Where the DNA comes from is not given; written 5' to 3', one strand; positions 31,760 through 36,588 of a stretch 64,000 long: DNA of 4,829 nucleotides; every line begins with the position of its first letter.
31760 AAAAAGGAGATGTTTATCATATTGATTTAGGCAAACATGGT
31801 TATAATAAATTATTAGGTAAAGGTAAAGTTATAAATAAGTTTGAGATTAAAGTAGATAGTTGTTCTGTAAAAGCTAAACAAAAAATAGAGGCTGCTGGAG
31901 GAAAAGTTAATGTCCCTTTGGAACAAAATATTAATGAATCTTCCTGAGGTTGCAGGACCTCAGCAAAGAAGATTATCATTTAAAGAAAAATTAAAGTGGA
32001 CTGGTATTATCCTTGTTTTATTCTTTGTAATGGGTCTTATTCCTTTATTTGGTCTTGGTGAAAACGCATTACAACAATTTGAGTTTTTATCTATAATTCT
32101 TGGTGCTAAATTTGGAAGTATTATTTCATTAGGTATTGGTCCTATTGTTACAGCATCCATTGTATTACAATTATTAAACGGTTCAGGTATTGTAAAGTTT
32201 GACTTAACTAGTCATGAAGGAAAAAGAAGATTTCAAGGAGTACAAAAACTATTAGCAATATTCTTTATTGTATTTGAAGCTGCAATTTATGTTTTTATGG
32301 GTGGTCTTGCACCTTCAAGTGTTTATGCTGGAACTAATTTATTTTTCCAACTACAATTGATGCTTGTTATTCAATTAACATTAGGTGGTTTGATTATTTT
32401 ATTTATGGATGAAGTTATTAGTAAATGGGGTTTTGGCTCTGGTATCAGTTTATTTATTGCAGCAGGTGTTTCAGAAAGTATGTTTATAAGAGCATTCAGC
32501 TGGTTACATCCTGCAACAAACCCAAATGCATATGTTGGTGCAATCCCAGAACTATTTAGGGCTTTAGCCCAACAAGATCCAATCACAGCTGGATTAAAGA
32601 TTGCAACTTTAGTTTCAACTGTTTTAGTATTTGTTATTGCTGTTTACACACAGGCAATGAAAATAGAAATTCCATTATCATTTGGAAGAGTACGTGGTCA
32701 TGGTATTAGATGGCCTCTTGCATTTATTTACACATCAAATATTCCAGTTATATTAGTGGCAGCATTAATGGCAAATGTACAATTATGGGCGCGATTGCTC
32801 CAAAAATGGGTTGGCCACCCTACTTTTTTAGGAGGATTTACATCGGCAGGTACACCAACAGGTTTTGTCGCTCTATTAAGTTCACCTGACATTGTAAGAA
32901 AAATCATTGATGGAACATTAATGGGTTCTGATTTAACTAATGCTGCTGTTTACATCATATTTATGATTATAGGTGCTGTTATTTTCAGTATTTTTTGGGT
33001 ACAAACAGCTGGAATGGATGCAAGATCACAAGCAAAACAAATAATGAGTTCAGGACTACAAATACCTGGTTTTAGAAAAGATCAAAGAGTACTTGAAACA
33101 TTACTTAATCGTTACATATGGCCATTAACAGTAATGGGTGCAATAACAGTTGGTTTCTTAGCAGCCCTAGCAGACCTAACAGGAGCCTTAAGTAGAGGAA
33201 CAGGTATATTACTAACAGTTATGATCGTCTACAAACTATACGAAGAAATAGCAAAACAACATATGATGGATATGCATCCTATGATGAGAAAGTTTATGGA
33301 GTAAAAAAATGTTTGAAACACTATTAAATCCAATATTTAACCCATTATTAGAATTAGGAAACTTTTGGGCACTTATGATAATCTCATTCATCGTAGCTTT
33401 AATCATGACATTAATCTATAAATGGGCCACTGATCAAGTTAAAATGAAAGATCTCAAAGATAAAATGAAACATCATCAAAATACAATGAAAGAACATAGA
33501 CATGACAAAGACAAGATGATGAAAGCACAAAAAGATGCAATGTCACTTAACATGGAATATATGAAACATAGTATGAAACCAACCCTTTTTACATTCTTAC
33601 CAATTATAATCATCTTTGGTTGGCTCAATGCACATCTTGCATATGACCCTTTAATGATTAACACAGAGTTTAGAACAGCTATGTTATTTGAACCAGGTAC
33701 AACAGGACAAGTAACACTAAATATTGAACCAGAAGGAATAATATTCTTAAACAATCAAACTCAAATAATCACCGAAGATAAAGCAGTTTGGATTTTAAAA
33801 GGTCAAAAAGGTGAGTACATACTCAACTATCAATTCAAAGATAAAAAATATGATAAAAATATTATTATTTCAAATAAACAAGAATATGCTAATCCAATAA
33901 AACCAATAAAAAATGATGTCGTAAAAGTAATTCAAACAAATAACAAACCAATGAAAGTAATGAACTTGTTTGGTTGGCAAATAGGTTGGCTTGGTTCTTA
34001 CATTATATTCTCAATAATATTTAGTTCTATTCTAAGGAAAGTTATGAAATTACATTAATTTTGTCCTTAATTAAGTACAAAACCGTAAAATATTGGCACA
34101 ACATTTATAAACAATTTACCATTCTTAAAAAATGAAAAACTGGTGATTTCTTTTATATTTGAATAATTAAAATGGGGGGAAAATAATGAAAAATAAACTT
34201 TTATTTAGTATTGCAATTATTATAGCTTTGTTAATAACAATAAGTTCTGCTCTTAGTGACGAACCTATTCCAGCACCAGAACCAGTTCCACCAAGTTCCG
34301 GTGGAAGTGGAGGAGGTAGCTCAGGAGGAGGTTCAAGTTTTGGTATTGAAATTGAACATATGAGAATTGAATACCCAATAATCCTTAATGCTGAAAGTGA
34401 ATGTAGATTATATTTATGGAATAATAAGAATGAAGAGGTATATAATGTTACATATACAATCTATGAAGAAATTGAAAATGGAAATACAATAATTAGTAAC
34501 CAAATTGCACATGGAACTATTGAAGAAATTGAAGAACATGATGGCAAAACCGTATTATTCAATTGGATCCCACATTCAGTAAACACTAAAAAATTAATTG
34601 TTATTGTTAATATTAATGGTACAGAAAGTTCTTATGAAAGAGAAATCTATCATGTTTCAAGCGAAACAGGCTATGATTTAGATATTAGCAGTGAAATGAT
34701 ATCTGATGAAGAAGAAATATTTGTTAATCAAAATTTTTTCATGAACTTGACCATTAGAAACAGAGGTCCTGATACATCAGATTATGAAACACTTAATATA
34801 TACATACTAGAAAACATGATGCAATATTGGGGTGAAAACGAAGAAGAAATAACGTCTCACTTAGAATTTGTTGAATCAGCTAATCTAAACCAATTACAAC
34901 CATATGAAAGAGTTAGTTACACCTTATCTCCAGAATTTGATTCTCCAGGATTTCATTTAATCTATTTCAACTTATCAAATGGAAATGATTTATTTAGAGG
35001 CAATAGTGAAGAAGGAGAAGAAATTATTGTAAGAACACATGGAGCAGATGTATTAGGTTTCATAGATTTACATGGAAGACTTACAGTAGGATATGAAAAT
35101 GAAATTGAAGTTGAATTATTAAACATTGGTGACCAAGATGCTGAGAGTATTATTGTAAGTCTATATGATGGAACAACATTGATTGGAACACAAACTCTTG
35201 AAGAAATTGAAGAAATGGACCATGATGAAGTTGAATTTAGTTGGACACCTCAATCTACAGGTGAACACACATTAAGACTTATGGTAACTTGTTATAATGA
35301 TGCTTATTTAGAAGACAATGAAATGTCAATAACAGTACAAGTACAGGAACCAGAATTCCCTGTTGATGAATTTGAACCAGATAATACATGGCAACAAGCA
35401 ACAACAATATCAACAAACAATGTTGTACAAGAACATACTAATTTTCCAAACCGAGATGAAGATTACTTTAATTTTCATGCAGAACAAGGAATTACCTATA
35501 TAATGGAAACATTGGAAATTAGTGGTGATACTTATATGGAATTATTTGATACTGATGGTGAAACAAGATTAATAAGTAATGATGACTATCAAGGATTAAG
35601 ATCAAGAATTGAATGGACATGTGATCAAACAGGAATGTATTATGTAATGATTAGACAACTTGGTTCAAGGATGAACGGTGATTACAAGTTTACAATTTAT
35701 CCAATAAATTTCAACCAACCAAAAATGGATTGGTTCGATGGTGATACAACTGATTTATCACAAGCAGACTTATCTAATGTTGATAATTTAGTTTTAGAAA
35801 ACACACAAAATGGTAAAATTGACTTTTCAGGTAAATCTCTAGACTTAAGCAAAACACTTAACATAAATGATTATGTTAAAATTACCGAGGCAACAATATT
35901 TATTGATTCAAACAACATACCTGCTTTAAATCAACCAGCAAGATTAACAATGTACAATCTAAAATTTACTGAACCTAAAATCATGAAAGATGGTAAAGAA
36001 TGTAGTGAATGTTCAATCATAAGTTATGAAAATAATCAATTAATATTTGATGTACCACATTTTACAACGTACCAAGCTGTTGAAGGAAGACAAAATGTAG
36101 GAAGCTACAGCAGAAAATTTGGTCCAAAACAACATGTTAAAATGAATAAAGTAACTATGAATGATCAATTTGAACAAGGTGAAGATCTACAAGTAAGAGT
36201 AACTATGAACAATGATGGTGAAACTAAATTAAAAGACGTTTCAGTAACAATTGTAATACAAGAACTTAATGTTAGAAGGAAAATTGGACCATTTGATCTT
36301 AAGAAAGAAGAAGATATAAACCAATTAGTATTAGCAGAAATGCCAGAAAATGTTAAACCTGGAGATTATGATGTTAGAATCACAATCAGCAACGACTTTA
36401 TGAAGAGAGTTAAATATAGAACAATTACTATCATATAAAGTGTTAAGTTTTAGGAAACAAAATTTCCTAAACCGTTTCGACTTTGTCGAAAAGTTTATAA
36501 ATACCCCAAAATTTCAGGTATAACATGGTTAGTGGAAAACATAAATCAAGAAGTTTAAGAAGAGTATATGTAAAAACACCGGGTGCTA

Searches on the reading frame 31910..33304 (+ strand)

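Call 32: search_protein_families(library=pfam, proteins=[window:31910-33304:+], max_evalue=0.001)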
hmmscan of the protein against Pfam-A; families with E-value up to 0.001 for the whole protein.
window:31910-33304:+ (464 aa): 2 families
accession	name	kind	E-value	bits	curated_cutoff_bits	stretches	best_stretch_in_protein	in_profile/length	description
PF00344.25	SecY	-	5.5e-65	220.2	32.2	1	70-444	1-306/306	SecY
PF10559.14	Plug_translocon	-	4.2e-06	26.9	22.1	1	36-69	1-35/35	Plug domain of Sec61p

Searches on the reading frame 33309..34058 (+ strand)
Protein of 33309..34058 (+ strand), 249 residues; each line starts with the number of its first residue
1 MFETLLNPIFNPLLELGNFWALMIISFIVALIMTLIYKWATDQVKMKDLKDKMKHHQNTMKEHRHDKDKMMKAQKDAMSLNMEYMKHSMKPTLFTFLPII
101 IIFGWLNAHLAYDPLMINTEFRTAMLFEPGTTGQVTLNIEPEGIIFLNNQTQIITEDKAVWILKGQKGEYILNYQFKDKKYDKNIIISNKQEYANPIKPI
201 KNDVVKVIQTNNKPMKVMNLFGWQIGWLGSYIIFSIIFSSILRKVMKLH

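Call 32: search_protein_families(library=pfam, proteins=[window:33309-34058:+], max_evalue=0.001)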
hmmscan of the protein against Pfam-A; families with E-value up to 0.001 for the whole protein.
window:33309-34058:+ (249 aa): 2 families
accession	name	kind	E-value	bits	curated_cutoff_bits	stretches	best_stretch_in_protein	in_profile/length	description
PF01956.21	EMC3_TMCO1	-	3.7e-14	53.3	27.1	1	9-111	7-113/169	Integral membrane protein EMC3/TMCO1-like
PF13858.11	DUF4199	-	0.00037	21.4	32.3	0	20-106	72-154/165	Protein of unknown function (DUF4199)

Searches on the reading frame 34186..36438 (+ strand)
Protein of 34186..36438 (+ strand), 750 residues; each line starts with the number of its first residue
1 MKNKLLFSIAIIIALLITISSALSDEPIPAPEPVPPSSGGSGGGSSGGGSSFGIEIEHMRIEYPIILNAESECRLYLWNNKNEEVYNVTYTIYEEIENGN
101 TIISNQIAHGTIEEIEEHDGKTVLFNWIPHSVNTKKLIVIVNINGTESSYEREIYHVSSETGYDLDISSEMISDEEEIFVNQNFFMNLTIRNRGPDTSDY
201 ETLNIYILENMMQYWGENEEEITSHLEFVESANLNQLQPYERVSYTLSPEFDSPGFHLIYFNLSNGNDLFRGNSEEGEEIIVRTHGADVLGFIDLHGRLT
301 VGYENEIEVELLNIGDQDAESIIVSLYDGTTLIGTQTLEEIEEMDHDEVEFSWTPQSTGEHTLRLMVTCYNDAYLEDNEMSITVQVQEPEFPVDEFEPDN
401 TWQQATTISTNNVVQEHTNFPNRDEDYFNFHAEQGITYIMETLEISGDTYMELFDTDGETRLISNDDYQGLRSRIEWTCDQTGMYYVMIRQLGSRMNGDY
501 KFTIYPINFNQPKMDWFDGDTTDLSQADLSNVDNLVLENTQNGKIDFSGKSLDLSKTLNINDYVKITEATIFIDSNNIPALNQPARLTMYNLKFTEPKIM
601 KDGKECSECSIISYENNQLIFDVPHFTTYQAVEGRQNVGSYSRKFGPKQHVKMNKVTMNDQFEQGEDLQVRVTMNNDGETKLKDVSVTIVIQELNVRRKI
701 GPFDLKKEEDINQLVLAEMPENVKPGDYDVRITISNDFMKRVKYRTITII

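Call 32: search_protein_families(library=pfam, proteins=[window:34186-36438:+], max_evalue=0.001)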
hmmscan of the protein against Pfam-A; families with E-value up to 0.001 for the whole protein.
window:34186-36438:+ (750 aa): 4 families
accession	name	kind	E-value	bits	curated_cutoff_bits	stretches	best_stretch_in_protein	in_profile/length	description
PF07705.17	CARDB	-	2.6e-17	63.3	22.7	1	298-371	14-87/101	CARDB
PF04096.20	Nucleoporin2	-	1e-05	26.2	28.4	1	523-630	15-147/148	Nup98-96 autopeptidase S59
PF16116.10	DUF4832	-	0.00075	19.8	29.2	0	653-737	109-200/216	Domain of unknown function (DUF4832)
PF00927.28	Transglut_C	-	0.0008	19.9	26.6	0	655-700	4-49/106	Transglutaminase family, C-terminal ig like domain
